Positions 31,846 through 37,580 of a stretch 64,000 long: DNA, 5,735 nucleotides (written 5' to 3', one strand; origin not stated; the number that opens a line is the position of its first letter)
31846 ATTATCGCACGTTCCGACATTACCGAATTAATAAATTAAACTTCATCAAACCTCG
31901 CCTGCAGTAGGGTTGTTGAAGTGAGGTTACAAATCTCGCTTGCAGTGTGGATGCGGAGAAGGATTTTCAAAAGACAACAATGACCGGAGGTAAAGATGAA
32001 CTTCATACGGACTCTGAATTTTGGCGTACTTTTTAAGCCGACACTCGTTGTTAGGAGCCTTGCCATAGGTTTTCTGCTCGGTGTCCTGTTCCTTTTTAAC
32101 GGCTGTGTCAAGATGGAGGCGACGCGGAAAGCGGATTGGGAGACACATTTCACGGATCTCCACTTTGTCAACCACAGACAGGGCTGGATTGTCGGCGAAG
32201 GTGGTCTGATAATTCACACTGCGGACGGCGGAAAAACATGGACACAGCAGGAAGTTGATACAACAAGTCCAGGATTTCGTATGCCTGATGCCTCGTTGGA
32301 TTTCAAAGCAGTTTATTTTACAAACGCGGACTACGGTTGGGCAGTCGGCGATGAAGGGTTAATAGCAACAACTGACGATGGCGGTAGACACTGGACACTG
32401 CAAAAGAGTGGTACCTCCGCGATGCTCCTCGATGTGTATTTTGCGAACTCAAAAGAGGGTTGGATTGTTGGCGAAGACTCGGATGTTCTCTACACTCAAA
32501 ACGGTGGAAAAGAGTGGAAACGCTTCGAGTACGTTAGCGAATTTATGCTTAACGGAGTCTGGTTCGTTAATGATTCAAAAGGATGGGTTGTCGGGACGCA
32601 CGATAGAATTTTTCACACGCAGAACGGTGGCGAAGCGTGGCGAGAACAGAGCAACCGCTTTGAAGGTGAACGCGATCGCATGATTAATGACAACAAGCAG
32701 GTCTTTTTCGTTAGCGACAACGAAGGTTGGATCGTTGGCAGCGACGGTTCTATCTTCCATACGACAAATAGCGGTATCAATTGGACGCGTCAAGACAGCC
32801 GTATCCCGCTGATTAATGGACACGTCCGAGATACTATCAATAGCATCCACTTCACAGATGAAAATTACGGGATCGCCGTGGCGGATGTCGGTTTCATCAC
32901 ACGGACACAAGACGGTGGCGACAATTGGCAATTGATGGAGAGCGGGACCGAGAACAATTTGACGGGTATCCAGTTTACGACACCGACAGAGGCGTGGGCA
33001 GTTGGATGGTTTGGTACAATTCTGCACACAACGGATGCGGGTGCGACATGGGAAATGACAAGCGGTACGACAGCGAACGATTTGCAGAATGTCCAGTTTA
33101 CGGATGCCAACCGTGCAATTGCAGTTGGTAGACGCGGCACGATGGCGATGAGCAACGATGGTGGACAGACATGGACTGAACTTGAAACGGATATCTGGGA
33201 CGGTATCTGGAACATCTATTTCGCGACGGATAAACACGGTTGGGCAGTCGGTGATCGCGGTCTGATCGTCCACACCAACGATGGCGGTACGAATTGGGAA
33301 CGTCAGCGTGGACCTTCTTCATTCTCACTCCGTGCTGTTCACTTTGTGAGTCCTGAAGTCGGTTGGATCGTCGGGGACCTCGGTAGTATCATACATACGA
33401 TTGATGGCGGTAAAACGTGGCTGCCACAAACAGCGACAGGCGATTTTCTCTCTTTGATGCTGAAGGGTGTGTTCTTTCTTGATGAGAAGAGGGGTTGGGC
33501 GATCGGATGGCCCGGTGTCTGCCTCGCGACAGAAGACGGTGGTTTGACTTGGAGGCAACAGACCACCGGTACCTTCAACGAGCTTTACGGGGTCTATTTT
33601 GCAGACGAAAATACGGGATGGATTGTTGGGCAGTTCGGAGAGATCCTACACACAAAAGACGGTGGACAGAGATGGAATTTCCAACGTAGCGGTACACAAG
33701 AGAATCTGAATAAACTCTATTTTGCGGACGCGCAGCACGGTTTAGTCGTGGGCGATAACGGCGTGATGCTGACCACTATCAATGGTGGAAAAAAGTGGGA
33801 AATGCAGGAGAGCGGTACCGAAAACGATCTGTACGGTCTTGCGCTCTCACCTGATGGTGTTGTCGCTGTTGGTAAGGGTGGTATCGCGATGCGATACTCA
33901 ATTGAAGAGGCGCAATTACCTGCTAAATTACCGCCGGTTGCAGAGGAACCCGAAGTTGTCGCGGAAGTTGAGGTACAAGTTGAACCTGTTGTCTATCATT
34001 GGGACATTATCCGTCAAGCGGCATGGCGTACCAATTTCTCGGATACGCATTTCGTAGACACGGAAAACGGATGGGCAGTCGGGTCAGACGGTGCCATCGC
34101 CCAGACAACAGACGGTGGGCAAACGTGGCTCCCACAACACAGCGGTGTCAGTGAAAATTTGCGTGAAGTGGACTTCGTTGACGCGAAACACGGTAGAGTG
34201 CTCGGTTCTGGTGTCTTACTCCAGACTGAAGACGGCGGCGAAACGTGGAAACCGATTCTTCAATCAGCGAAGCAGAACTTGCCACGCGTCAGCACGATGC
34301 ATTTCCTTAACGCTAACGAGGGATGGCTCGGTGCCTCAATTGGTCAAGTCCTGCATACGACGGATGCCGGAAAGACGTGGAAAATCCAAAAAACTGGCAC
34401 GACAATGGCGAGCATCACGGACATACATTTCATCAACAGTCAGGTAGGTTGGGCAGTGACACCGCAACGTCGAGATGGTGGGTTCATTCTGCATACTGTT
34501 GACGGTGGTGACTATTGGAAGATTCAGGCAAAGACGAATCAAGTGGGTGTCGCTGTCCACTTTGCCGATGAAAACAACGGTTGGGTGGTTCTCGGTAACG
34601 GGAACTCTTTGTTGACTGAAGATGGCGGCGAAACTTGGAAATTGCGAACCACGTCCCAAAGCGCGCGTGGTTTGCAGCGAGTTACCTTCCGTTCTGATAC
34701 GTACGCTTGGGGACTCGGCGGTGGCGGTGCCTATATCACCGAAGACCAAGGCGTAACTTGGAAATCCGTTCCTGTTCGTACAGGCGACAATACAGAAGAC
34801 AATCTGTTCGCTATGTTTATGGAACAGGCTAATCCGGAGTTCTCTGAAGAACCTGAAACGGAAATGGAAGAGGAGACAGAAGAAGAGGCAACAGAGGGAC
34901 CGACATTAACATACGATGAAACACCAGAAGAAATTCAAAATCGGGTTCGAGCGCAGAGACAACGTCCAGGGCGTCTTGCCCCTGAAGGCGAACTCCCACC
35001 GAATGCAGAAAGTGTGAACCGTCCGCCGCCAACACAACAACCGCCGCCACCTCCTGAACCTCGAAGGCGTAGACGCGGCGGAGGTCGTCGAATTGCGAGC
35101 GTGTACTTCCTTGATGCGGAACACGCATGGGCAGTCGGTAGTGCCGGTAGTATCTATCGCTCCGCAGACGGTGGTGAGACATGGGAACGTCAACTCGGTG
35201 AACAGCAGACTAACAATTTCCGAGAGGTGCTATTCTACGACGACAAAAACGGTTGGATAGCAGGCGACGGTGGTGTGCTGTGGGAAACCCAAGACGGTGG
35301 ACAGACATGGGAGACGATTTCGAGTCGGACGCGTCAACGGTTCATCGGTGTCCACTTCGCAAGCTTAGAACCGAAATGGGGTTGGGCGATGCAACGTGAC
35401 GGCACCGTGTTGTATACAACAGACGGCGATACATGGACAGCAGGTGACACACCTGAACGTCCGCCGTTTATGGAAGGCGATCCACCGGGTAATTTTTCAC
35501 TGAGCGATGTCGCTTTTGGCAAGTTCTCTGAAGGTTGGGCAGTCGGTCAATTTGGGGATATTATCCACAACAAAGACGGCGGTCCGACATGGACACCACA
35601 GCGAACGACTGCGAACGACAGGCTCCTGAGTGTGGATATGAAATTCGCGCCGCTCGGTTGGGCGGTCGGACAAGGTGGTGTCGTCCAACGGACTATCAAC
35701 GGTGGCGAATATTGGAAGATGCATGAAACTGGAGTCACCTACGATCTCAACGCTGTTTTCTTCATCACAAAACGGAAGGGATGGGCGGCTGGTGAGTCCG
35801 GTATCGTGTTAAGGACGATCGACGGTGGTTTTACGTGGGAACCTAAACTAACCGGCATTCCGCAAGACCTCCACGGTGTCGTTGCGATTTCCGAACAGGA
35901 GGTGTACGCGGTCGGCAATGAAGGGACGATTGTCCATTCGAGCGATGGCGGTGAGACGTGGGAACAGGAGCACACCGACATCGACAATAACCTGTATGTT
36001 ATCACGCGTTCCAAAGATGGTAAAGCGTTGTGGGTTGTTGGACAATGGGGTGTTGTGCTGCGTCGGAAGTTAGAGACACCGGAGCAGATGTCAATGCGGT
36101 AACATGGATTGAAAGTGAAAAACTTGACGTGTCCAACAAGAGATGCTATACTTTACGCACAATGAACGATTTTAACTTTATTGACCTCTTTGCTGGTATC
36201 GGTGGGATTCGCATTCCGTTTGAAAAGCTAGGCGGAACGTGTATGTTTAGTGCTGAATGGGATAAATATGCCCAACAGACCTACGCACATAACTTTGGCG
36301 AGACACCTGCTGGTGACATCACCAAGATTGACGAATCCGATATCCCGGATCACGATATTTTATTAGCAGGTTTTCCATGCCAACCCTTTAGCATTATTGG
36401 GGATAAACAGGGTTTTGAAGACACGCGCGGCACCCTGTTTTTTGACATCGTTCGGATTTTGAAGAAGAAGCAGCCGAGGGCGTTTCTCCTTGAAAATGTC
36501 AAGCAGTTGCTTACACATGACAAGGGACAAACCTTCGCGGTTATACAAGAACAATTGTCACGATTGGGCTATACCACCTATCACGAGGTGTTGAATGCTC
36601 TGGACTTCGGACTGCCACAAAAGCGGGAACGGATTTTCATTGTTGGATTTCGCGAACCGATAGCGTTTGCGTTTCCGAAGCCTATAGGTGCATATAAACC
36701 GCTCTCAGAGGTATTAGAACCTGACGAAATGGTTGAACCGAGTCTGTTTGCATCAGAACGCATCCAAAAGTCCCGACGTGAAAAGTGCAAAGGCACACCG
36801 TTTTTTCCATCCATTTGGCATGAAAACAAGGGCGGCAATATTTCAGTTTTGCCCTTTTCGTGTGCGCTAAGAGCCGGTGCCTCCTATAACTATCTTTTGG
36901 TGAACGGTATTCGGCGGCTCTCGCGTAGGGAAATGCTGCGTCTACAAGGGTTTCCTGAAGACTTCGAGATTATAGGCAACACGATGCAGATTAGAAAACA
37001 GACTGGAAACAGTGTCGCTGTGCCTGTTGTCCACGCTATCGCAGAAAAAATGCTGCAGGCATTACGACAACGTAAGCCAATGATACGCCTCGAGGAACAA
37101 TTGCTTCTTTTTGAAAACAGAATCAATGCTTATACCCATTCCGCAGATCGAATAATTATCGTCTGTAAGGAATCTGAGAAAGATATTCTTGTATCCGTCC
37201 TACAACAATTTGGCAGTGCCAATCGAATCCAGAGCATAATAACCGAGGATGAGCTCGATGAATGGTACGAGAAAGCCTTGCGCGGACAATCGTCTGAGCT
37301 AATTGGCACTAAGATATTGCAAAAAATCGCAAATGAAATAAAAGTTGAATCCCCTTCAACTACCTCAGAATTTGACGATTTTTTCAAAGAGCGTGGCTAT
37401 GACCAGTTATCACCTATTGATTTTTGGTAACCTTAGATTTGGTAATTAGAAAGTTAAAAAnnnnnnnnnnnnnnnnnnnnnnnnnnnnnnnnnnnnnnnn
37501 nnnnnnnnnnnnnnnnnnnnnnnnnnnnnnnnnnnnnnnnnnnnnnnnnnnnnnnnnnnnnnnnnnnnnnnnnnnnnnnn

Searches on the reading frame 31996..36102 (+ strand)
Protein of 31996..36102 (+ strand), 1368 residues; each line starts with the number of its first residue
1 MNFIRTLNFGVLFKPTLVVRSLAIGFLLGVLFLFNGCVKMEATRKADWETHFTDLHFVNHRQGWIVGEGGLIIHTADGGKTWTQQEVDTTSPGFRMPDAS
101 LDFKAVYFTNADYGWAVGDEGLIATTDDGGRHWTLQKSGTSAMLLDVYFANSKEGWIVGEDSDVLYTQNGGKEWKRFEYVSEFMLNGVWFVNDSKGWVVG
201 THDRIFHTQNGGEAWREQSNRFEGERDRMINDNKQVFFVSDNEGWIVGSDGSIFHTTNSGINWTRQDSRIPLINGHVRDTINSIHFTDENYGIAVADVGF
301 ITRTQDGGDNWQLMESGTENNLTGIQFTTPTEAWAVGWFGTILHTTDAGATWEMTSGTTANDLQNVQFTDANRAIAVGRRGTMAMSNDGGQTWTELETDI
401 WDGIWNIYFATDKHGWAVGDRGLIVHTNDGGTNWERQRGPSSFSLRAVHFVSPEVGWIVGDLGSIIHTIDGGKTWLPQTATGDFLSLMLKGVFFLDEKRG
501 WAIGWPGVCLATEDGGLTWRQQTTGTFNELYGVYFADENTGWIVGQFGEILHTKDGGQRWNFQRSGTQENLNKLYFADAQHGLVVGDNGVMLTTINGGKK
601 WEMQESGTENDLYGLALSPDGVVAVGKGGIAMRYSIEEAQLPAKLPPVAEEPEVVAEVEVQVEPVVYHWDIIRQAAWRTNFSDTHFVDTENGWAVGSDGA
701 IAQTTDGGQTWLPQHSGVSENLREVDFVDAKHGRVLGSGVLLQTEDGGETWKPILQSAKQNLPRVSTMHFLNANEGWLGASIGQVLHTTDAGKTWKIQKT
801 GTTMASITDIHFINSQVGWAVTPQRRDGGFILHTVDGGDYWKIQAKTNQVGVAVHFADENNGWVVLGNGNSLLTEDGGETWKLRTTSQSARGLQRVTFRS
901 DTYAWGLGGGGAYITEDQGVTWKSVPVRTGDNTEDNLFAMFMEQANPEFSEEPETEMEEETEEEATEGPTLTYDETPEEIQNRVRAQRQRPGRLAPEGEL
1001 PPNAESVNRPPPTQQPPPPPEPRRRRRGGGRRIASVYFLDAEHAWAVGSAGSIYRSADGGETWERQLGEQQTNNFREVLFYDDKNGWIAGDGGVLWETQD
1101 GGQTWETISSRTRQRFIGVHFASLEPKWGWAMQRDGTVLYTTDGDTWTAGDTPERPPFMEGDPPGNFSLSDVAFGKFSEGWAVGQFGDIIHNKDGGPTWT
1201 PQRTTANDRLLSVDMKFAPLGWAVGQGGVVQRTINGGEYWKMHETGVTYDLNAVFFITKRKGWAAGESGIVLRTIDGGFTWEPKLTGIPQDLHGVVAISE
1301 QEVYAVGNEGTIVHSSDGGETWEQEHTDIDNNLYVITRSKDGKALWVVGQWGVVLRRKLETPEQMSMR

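Call 52: search_protein_families(library=pfam, proteins=[window:31996-36102:+], max_evalue=0.001)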
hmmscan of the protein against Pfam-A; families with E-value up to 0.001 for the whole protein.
window:31996-36102:+ (1368 aa): 3 families
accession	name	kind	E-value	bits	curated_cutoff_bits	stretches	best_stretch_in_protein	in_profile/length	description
PF14870.12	PSII_BNR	-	1e-128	429.3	27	16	393-475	9-94/303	Photosynthesis system II assembly factor YCF48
PF15902.12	Sortilin-Vps10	-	1.7e-33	116.6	33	1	1052-1148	2-110/446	Sortilin, neurotensin receptor 3,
PF02012.26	BNR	-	3.2e-18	63.1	27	0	1054-1065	1-12/12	BNR/Asp-box repeat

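Call 66: search_protein_families(library=padloc, proteins=[window:31996-36102:+], max_evalue=0.00001)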
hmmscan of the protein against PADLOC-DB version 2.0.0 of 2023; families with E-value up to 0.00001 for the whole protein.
window:31996-36102:+ (1368 aa): 0 families

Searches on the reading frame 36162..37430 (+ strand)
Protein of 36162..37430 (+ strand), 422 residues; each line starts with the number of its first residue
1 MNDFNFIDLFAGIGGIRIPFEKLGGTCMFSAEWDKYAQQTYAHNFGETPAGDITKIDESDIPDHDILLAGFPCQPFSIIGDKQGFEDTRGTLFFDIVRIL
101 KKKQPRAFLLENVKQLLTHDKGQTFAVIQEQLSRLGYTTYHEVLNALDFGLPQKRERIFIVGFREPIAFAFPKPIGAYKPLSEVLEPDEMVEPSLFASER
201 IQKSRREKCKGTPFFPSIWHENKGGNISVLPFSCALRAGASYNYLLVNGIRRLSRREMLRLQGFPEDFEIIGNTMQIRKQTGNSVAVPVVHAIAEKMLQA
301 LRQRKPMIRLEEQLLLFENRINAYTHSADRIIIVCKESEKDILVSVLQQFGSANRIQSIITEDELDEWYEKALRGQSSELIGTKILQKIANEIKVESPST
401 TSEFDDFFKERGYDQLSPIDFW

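Call 3: search_protein_families(library=pfam, proteins=[window:36162-37430:+], max_evalue=0.01)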
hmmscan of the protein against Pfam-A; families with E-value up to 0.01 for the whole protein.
window:36162-37430:+ (422 aa): 2 families
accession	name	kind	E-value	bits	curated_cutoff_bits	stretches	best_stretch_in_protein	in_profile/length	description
PF00145.23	DNA_methylase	-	6.6e-95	318.7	22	1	4-298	1-323/324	C-5 cytosine-specific DNA methylase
PF09554.16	RE_HaeII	-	2.8e-25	89.7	25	1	327-413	251-338/338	HaeII restriction endonuclease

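Call 4: search_protein_families(library=padloc, proteins=[window:36162-37430:+], max_evalue=0.01)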
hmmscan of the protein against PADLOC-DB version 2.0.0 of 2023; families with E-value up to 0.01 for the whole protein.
window:36162-37430:+ (422 aa): 63 families (the best 25 are shown)
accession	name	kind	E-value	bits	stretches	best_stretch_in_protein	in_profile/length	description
PDLC03272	MTase_II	-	5.8e-120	399.1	1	1-306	72-395/407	Type II methyltransferase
PDLC02653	DrmMII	-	2.4e-89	297.5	1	4-313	5-325/333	DrmMII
PDLC03242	MTase_II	-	2.8e-82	274.8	1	4-300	101-398/409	Type II methyltransferase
PDLC03361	MTase_II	-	1.5e-81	272.5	1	3-304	86-440/455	Type II methyltransferase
PDLC03217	MTase_II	-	5.9e-74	247.8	2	1-165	382-546/703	Type II methyltransferase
PDLC03378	MTase_II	-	2.1e-72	242.3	2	4-207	3-215/344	Type II methyltransferase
PDLC03716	oMTase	-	2.4e-67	225.5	1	5-301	40-339/349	orphan methyltransferase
PDLC03234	MTase_II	-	1.2e-57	193.9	2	3-178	4-189/375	Type II methyltransferase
PDLC00026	DruM2|DruM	-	2.9e-56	189.4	2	4-177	5-183/336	DNA cytosine methylase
PDLC03326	MTase_II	-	2e-51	173.5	2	6-179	7-194/412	Type II methyltransferase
PDLC03269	MTase_II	-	3.4e-51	172.7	2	1-185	1-190/437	Type II methyltransferase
PDLC03734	oMTase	-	5e-50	168.8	2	1-166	1-171/444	orphan methyltransferase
PDLC00033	DruM2|DruM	-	8.4e-49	164.8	2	3-174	21-200/368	DNA cytosine methylase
PDLC00034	DruM2|DruM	-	4.3e-47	158.6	2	3-164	7-187/457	DNA cytosine methylase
PDLC00027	DruM2|DruM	-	8.7e-46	154.9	2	4-177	12-187/361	DNA cytosine methylase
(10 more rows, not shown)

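Call 5: search_protein_families(library=ncbifam, proteins=[window:36162-37430:+], max_evalue=0.01)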
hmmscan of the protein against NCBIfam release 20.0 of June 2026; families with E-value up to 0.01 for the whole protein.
window:36162-37430:+ (422 aa): 2 families
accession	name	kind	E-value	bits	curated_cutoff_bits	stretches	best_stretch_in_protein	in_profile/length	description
TIGR00675.1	dcm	superfamily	4.7e-98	328.8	100.65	2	6-203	1-207/329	DNA (cytosine-5-)-methyltransferase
NF007772.0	PRK10458.1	subfamily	2.7e-52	177.9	710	3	58-166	164-289/472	DNA cytosine methylase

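Call 18: search_solved_structures(query=window:36162-37430:+, max_evalue=0.001)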
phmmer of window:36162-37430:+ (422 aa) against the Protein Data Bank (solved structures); distinct sequences matched with E-value up to 0.001: 50.
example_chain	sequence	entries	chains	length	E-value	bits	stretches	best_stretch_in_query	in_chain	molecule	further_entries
1fjx_A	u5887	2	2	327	3.9e-76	260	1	4-298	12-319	HHAI DNA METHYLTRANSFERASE | MODIFICATION METHYLASE HHAI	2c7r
10mh_A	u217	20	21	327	4.2e-76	259.9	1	4-298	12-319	PROTEIN (CYTOSINE-SPECIFIC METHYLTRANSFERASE HHAI) | HaeIII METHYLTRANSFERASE | Modification methylase HhaI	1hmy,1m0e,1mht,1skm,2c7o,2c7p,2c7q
2uyh_A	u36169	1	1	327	4.6e-76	259.8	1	4-298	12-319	MODIFICATION METHYLASE HHAI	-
2i9k_A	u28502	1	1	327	5.8e-76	259.5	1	4-298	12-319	Modification methylase HhaI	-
1svu_A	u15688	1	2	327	7.6e-76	259.1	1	4-298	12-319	Modification methylase HhaI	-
2zcj_A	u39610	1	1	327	1.1e-75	258.6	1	4-298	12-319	Modification methylase HhaI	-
2uyc_A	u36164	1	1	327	2.1e-75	257.6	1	4-298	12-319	MODIFICATION METHYLASE HHAI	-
2uz4_A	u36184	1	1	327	2.1e-75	257.6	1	4-298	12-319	MODIFICATION METHYLASE HHAI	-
2z6u_A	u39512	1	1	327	2.9e-75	257.2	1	4-298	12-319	Modification methylase HhaI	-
2z6q_A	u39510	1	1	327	2.9e-75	257.2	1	4-298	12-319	Modification methylase HhaI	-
2z6a_A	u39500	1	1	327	7.6e-75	255.8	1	4-298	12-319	Modification methylase HhaI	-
3lx6_A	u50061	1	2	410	4.8e-45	157.6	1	4-167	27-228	Cytosine-specific methyltransferase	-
3me5_A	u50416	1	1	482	1.1e-44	156.4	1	4-167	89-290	Cytosine-specific methyltransferase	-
1dct_A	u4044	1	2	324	9.6e-37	130.3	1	5-176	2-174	PROTEIN (MODIFICATION METHYLASE HAEIII)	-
3ubt_Y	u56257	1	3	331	1.1e-35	126.8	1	5-176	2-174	Modification methylase HaeIII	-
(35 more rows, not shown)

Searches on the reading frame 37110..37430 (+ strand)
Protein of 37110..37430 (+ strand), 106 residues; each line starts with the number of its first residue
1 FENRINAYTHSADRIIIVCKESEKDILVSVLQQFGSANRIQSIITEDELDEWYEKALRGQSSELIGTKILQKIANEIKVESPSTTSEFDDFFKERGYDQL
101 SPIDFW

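Call 24: search_protein_families(library=pfam, proteins=[window:37110-37430:+], max_evalue=10)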
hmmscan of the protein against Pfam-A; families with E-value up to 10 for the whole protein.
window:37110-37430:+ (106 aa): 3 families
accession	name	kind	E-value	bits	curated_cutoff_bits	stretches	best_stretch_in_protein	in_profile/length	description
PF09554.16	RE_HaeII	-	1.7e-26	93.7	25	1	11-97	251-338/338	HaeII restriction endonuclease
PF14951.11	DUF4503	-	0.081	11.8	27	1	39-76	11-47/392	Domain of unknown function (DUF4503)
PF02593.20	DUF166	-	0.17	11.9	24.4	1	11-96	55-134/221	Domain of unknown function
